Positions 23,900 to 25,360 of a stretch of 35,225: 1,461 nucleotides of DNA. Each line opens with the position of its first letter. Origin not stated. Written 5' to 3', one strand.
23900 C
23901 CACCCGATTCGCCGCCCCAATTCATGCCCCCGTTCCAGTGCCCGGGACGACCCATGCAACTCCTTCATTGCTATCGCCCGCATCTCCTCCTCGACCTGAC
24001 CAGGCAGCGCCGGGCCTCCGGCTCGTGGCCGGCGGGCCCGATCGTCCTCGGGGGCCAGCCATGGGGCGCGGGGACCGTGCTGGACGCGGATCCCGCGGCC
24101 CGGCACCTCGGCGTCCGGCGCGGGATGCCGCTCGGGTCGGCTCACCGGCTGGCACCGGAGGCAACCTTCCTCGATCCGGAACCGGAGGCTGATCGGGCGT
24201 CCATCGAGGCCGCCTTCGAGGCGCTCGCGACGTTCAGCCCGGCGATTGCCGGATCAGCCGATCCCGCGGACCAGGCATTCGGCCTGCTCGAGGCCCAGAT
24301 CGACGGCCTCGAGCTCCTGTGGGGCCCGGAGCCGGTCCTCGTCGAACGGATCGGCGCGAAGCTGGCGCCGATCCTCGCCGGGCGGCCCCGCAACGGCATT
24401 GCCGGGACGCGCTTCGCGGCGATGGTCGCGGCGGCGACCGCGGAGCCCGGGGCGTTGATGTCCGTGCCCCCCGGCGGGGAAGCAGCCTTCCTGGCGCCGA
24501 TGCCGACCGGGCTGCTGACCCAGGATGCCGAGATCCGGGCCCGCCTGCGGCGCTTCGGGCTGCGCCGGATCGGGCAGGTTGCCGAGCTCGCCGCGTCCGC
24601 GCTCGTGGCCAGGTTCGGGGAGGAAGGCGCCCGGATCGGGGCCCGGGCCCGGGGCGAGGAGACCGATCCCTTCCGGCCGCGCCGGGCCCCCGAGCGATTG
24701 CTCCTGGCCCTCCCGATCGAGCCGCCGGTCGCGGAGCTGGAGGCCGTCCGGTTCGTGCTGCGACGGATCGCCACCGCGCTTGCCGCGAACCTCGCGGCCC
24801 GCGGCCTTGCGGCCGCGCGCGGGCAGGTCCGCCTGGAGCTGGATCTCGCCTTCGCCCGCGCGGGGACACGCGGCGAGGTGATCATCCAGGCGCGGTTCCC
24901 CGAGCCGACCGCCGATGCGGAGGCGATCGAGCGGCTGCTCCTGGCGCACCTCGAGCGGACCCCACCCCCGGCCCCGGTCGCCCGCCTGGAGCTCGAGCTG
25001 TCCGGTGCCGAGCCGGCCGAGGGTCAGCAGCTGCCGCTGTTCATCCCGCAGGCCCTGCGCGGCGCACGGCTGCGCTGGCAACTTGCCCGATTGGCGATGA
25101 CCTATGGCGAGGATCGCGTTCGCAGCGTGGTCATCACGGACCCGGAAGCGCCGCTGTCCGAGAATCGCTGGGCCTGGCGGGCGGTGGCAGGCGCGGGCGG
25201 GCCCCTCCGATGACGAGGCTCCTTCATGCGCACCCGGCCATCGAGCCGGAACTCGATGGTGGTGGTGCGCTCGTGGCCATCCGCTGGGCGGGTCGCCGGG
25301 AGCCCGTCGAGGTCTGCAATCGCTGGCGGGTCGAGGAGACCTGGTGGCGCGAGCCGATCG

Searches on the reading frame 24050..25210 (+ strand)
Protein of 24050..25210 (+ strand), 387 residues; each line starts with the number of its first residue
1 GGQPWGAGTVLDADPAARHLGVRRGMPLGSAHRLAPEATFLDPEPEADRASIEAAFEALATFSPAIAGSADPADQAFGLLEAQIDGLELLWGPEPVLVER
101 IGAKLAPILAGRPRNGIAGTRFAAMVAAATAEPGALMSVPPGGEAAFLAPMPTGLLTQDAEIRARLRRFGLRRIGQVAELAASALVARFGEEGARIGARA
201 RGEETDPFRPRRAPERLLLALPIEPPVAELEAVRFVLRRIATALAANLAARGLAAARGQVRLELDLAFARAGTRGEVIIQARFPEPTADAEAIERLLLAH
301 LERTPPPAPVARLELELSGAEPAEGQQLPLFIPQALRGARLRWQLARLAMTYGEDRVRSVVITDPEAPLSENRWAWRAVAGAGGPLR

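Call 46: search_protein_families(library=pfam, proteins=[window:24050-25210:+], max_evalue=0.1)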
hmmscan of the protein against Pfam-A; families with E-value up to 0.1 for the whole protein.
window:24050-25210:+ (387 aa): 2 families
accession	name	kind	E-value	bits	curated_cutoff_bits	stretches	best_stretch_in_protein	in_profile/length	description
PF00817.25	IMS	-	5.1e-09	36.6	23.2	1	8-128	32-147/148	impB/mucB/samB family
PF11799.13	IMS_C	-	5.5e-07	30.4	20.7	1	225-330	12-109/109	impB/mucB/samB family C-terminal domain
